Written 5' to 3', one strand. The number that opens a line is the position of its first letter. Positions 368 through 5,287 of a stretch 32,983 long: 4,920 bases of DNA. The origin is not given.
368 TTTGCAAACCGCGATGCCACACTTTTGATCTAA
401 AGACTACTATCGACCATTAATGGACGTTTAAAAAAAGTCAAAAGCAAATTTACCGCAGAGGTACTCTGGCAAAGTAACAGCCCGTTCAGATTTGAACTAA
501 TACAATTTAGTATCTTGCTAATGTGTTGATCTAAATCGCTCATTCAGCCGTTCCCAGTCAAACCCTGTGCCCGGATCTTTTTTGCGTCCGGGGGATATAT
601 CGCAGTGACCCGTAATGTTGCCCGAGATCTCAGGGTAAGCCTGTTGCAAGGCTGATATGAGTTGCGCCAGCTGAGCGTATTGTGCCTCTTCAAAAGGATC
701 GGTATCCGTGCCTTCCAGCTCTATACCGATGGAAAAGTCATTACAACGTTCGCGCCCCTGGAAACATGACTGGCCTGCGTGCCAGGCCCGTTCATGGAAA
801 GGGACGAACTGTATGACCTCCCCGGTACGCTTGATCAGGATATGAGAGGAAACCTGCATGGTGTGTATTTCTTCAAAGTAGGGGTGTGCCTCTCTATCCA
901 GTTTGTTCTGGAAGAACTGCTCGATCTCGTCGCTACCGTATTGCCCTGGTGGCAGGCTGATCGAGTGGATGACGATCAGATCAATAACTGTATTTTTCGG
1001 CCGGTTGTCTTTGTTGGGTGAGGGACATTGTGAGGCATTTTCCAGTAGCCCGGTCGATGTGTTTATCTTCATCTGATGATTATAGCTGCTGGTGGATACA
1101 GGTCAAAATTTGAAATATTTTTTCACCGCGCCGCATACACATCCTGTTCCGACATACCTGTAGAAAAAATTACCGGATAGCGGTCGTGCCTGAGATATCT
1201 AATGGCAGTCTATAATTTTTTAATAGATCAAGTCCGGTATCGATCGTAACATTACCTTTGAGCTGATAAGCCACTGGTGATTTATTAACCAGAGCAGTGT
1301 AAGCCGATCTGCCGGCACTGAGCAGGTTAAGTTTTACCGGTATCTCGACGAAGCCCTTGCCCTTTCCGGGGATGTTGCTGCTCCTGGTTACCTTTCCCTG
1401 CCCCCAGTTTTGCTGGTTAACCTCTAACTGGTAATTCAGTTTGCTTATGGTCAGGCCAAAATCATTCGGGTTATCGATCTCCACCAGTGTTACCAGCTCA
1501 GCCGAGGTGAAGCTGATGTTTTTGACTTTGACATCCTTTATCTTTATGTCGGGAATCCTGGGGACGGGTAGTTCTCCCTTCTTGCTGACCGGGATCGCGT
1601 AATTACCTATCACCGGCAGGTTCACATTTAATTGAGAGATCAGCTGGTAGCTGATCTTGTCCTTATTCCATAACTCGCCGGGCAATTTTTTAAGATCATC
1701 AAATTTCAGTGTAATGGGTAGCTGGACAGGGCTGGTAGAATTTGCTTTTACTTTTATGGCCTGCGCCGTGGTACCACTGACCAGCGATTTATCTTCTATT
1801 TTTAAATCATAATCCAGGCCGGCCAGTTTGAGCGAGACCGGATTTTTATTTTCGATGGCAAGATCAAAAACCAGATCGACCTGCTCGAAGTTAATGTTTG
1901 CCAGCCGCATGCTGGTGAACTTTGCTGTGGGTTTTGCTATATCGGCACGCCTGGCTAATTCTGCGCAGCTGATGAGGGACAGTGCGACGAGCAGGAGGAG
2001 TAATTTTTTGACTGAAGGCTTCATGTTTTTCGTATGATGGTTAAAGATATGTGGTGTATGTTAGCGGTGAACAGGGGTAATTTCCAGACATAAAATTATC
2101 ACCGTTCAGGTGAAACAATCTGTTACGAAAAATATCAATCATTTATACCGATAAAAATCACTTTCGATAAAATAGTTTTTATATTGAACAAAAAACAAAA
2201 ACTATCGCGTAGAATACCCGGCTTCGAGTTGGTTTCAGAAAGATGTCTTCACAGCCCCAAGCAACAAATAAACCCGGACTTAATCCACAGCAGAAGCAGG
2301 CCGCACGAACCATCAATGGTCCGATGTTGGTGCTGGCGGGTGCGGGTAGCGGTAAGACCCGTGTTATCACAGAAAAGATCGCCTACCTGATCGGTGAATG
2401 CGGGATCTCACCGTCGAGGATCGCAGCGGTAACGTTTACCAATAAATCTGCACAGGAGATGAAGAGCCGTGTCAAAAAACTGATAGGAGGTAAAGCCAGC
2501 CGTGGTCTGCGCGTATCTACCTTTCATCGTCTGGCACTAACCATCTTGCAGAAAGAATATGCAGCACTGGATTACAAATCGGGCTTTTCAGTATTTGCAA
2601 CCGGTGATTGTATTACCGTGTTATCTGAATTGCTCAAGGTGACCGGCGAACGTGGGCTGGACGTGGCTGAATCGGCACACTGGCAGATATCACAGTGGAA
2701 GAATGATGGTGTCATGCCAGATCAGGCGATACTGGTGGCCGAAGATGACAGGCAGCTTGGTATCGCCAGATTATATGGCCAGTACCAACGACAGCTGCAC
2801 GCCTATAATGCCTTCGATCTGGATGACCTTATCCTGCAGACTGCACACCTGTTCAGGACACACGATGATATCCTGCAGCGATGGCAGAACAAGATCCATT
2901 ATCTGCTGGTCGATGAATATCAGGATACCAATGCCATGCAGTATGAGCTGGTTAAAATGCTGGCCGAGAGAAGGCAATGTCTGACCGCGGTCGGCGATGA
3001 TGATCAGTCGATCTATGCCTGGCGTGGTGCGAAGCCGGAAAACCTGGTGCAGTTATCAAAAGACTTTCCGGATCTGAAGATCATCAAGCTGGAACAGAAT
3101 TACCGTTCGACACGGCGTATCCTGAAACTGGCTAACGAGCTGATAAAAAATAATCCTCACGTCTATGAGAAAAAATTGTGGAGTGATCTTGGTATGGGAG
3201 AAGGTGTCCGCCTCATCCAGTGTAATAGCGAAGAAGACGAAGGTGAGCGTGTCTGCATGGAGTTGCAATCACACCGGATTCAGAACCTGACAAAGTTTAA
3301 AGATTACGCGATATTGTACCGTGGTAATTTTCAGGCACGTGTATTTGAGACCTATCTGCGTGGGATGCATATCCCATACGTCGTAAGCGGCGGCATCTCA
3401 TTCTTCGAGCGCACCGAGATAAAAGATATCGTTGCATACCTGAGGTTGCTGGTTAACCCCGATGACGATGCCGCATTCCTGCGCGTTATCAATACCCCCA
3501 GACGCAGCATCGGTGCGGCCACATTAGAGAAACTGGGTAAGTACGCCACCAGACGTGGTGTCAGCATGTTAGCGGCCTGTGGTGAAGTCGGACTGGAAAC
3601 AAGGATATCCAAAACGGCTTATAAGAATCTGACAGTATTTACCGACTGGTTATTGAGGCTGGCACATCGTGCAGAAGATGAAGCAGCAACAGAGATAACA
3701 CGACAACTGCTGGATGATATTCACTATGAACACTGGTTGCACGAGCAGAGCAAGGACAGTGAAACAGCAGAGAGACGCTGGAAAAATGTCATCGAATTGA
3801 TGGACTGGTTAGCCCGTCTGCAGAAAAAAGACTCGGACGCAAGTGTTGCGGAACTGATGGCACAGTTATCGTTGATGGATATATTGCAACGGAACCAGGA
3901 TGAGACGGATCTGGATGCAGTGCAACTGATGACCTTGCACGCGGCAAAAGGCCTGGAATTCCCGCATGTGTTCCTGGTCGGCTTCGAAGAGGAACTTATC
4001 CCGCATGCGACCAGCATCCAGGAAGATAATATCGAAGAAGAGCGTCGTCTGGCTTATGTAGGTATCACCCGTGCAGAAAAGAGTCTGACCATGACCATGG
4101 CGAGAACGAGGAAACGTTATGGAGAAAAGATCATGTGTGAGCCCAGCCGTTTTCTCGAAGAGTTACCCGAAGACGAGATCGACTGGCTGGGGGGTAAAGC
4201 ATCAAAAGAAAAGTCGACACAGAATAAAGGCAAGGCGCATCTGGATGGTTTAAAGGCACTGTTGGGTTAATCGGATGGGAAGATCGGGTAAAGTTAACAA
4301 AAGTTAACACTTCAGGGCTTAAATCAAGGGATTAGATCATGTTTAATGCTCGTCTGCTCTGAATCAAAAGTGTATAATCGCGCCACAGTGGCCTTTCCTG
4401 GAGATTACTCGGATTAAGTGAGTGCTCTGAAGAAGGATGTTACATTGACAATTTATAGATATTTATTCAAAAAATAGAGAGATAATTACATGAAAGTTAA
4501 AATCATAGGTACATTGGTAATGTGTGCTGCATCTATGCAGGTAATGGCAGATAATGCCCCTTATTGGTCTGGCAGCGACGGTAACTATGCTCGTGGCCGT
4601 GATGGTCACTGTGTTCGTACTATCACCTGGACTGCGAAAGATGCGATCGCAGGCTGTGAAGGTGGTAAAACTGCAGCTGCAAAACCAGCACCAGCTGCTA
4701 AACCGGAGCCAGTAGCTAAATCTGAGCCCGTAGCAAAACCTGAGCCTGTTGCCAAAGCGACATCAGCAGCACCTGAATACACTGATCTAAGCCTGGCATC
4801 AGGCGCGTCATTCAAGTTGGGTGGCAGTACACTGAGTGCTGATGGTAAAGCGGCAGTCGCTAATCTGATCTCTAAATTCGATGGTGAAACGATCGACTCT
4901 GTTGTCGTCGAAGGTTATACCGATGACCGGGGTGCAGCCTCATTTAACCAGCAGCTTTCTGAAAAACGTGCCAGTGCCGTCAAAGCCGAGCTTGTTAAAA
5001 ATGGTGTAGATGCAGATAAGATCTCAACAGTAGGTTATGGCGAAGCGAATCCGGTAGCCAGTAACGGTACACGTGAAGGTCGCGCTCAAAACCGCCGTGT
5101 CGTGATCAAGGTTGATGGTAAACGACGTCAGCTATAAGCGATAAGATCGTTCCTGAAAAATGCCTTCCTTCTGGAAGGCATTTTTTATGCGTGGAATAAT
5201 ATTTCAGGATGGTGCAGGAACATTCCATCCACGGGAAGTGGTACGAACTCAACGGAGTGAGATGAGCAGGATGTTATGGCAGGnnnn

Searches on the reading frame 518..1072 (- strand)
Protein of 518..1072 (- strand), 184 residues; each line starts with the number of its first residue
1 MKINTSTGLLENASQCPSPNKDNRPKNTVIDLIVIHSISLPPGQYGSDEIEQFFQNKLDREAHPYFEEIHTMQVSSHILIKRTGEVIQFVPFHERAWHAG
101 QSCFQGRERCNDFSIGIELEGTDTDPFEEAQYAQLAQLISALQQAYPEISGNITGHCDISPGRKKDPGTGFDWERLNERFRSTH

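Call 21: search_protein_families(library=pfam, proteins=[window:518-1072:-], max_evalue=0.0001)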
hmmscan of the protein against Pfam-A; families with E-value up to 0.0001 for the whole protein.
window:518-1072:- (184 aa): 1 family
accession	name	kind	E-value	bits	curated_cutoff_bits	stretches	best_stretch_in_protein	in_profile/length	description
PF01510.30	Amidase_2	-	2.5e-33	115.7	26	1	28-168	3-130/131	N-acetylmuramoyl-L-alanine amidase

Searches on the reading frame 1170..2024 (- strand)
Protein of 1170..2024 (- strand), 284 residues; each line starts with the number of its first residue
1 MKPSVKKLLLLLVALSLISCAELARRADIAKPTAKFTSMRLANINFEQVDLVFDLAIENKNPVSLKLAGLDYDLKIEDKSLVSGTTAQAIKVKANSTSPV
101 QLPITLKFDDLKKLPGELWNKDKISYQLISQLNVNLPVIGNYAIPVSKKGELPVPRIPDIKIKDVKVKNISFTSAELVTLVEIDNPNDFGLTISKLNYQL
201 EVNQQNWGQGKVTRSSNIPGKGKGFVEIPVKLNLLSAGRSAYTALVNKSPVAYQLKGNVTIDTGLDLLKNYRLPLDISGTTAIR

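Call 21: search_protein_families(library=pfam, proteins=[window:1170-2024:-], max_evalue=0.0001)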
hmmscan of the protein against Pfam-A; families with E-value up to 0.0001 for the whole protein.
window:1170-2024:- (284 aa): 1 family
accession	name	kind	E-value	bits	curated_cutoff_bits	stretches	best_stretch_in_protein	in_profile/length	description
PF03168.19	LEA_2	-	7.4e-32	110.2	25.4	2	55-150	2-98/98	Late embryogenesis abundant protein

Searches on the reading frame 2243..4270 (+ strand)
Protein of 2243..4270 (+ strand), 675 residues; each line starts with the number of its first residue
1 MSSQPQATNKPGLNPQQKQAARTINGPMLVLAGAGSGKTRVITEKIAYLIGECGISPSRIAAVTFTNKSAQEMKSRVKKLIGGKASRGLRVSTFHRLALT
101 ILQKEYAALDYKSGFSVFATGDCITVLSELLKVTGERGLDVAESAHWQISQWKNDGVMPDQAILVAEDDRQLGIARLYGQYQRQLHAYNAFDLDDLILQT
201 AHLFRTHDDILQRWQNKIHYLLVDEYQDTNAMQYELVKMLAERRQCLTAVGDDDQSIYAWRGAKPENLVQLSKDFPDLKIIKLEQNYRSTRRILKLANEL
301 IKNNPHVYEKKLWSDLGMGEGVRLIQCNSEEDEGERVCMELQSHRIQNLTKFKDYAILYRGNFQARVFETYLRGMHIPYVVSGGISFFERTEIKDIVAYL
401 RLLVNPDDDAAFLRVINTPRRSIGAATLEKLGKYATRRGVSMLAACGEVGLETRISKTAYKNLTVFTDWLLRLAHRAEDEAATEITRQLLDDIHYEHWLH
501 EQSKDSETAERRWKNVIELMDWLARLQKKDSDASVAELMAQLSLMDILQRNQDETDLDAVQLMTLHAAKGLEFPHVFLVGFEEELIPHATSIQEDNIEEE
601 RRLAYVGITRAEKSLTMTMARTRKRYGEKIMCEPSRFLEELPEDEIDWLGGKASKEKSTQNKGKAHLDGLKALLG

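Call 21: search_protein_families(library=pfam, proteins=[window:2243-4270:+], max_evalue=0.0001)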
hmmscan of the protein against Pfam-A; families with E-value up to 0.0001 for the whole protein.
window:2243-4270:+ (675 aa): 6 families
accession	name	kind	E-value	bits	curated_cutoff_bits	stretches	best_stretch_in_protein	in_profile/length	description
PF00580.27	UvrD-helicase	-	4.2e-88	296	23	1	13-276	1-271/271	UvrD/REP helicase N-terminal domain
PF13361.12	UvrD_C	-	8.6e-75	252.8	25.6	1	281-621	1-349/350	UvrD-like helicase C-terminal domain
PF13245.12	AAA_19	-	3.8e-24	85.8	25.1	1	18-259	2-132/134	AAA domain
PF13538.12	UvrD_C_2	-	2.2e-08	34.2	27.4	1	562-617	4-51/52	UvrD-like helicase C-terminal domain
PF01443.25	Viral_helicase1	-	4.5e-07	30.4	21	0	551-616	168-225/228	Viral superfamily 1 RNA helicase core domain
PF13604.12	AAA_30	-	4.1e-06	27.1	27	0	13-76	2-65/191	AAA domain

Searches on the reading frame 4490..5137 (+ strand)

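Call 21: search_protein_families(library=pfam, proteins=[window:4490-5137:+], max_evalue=0.0001)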
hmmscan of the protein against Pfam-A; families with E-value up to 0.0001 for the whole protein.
window:4490-5137:+ (215 aa): 1 family
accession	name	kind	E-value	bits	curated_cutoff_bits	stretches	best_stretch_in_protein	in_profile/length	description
PF00691.25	OmpA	-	8.3e-21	74.6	27.2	1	108-202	2-98/98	OmpA family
